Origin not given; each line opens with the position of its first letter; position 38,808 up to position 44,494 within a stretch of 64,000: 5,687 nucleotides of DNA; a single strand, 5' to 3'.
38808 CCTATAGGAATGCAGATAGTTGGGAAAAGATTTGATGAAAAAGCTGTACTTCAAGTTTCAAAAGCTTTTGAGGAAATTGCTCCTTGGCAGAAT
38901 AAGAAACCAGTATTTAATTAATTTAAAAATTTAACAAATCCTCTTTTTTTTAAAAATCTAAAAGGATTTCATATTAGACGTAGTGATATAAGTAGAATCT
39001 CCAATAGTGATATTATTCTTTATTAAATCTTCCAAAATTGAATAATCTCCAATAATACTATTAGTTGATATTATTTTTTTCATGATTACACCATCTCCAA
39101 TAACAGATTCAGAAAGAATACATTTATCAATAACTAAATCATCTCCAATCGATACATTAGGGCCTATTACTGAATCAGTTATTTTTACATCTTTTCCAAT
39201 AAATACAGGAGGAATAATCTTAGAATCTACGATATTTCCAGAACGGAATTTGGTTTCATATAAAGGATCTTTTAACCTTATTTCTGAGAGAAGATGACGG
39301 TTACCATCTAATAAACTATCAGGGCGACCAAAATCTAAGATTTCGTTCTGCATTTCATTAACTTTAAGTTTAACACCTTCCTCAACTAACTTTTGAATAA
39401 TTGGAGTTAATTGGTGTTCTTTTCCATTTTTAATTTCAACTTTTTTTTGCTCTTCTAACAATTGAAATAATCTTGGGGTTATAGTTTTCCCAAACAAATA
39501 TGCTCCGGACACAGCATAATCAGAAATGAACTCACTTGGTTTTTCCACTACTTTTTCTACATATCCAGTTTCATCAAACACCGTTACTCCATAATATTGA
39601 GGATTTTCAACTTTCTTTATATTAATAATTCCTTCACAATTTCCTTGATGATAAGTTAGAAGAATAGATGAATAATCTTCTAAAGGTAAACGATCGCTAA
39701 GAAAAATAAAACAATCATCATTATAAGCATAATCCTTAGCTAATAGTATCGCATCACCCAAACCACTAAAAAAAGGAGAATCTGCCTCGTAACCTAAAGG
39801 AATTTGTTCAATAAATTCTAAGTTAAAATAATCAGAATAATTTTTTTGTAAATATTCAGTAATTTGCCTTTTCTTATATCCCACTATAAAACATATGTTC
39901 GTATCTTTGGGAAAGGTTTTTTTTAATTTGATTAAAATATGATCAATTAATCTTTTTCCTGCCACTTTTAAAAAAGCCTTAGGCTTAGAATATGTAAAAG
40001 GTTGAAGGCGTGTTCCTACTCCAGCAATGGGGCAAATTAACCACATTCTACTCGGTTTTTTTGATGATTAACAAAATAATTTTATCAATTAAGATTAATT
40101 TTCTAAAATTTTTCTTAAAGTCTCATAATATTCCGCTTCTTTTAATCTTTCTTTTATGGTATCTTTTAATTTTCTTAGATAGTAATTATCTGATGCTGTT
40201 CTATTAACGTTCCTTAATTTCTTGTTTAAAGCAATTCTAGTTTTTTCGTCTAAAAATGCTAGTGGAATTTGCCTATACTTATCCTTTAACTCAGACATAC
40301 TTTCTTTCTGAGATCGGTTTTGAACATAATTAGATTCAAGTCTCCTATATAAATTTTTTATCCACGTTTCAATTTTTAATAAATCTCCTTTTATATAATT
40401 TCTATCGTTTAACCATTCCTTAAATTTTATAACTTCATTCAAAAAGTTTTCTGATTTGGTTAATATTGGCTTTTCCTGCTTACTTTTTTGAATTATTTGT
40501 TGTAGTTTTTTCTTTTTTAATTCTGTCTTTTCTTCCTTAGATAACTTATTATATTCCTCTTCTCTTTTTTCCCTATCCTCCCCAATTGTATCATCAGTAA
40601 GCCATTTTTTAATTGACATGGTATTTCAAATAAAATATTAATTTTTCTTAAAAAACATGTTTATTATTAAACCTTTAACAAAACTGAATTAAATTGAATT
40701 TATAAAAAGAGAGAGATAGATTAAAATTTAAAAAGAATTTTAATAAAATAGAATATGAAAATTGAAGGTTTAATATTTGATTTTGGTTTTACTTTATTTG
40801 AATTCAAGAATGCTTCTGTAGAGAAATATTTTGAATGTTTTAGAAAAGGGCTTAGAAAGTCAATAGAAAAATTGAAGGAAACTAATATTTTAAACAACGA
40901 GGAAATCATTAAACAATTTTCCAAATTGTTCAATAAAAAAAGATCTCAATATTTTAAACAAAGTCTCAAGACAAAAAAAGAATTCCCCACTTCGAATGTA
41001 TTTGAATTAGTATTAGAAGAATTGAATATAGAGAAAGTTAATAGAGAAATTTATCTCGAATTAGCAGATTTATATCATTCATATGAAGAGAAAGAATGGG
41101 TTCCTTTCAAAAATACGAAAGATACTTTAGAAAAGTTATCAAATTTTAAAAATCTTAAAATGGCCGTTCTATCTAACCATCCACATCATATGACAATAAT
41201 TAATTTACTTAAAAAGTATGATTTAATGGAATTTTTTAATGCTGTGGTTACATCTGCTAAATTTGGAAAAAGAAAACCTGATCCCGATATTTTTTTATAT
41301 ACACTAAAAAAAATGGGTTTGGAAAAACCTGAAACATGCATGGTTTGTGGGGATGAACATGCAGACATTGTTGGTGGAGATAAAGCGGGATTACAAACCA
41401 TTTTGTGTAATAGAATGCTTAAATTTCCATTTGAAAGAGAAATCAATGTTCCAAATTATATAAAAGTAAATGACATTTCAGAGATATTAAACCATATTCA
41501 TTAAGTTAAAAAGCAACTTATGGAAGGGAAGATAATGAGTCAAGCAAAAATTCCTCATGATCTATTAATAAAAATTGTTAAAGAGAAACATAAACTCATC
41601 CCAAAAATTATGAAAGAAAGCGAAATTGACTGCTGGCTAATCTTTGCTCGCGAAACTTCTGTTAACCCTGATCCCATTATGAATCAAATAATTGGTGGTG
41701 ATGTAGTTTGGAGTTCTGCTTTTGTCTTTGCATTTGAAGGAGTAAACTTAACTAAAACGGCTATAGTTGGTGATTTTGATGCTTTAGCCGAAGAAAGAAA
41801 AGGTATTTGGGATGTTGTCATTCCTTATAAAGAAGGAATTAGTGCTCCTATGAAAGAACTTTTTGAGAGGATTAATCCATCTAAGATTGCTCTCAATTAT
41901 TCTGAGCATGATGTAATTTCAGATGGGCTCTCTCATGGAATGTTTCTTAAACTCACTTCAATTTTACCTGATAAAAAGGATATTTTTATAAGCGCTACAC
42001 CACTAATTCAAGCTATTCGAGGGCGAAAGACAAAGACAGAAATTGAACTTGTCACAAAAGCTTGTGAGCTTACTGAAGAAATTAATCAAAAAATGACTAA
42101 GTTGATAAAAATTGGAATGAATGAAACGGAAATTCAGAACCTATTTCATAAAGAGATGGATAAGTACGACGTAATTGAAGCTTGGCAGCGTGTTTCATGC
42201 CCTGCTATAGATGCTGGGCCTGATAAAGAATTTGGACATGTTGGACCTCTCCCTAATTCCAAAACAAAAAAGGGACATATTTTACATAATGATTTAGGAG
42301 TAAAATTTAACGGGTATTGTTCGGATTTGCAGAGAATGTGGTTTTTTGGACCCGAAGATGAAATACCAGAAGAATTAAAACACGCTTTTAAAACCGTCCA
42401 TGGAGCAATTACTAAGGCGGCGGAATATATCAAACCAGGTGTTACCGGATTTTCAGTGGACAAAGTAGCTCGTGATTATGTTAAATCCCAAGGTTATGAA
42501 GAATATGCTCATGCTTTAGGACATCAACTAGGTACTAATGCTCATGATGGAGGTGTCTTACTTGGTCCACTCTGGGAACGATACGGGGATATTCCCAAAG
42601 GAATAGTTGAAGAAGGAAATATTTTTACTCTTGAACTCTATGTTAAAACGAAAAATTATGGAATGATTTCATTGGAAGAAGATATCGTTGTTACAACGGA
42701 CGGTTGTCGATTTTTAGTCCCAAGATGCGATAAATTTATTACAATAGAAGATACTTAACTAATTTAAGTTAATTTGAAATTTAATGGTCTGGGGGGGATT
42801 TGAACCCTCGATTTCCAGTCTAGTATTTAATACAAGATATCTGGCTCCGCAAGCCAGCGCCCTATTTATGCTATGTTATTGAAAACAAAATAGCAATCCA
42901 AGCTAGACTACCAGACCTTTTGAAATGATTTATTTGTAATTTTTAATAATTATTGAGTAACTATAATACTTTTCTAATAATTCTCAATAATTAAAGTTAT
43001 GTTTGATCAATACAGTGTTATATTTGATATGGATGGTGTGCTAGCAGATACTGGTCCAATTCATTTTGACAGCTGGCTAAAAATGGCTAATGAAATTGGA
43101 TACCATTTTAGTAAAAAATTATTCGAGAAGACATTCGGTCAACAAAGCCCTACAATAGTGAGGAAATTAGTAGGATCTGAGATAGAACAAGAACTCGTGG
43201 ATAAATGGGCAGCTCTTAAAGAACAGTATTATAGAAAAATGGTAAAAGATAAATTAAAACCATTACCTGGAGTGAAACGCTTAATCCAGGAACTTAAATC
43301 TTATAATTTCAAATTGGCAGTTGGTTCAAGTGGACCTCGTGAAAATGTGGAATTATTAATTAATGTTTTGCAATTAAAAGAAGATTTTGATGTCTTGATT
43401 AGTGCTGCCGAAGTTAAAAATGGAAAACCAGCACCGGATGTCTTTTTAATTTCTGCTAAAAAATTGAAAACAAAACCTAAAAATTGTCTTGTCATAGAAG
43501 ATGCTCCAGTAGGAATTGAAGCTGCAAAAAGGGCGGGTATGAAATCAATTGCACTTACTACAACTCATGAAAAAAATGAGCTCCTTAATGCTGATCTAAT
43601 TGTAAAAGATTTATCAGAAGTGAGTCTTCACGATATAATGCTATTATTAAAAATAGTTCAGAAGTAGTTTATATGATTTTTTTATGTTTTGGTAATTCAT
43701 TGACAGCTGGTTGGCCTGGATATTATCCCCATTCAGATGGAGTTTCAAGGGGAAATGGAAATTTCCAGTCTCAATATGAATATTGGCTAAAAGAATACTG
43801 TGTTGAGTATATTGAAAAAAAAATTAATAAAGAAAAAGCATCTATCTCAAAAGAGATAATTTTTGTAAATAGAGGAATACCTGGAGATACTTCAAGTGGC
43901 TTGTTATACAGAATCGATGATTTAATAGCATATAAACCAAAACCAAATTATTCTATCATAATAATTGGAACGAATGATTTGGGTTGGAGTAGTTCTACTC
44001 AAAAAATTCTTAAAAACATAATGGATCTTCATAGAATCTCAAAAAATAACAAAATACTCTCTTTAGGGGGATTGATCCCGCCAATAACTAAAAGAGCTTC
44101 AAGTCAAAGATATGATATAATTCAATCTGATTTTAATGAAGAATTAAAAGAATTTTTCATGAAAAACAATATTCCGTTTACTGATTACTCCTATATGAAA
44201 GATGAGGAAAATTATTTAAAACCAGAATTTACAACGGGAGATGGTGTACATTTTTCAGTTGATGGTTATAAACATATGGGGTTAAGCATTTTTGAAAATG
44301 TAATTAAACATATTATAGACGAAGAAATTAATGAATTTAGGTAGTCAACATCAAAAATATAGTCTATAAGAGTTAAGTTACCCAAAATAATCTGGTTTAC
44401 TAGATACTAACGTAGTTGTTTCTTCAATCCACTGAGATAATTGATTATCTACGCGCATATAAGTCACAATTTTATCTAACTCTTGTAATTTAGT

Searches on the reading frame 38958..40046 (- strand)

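Call 50: search_protein_families(library=pfam, proteins=[window:38958-40046:-], max_evalue=0.0001)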
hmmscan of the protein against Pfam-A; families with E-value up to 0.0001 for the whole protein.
window:38958-40046:- (362 aa): 3 families
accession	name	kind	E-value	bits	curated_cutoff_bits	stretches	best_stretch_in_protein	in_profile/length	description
PF00483.29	NTP_transferase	-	2.5e-26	93.2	21.2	1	8-254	7-244/245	Nucleotidyl transferase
PF25084.1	LbH_EIF2B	-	1.5e-06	28.6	54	1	282-352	29-103/105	EIF2B subunit epsilon LbH domain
PF25247.1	LbH_GLGC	-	1.2e-05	25.6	27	0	306-360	8-64/135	GLGC left-handed parallel beta-helix domain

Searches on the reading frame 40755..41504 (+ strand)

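Call 50: search_protein_families(library=pfam, proteins=[window:40755-41504:+], max_evalue=0.0001)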
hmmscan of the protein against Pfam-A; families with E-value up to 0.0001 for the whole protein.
window:40755-41504:+ (249 aa): 3 families
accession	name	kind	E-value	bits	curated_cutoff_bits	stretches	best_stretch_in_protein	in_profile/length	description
PF13419.12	HAD_2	-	1.8e-23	84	23.8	1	47-217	11-177/178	Haloacid dehalogenase-like hydrolase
PF00702.32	Hydrolase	-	1.8e-15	58.3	26.4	1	4-212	2-191/191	haloacid dehalogenase-like hydrolase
PF13242.12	Hydrolase_like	-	2.5e-08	34.2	22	1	173-217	3-47/75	HAD-hyrolase-like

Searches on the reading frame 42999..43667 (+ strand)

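Call 51: search_protein_families(library=pfam, proteins=[window:42999-43667:+], max_evalue=0.0001)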
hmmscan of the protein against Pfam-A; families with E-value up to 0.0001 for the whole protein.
window:42999-43667:+ (222 aa): 4 families
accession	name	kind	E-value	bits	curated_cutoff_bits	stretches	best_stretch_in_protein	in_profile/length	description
PF13419.12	HAD_2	-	2.9e-40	138.7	23.8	1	7-185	1-177/178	Haloacid dehalogenase-like hydrolase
PF00702.32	Hydrolase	-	1.2e-31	111.1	26.4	1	7-180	4-191/191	haloacid dehalogenase-like hydrolase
PF13242.12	Hydrolase_like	-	2.5e-07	30.9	22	1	142-207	3-74/75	HAD-hyrolase-like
PF12710.13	HAD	-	3e-05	25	27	1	7-146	1-141/189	haloacid dehalogenase-like hydrolase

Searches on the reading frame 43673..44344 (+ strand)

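Call 51: search_protein_families(library=pfam, proteins=[window:43673-44344:+], max_evalue=0.0001)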
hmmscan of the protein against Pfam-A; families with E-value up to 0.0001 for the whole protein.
window:43673-44344:+ (223 aa): 2 families
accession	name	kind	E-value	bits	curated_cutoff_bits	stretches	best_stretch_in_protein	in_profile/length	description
PF13472.12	Lipase_GDSL_2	-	1.6e-18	68.3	32.9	1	5-200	1-177/178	GDSL-like Lipase/Acylhydrolase family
PF00657.28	Lipase_GDSL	-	3e-13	50.9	23.6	1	4-203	2-205/208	GDSL-like Lipase/Acylhydrolase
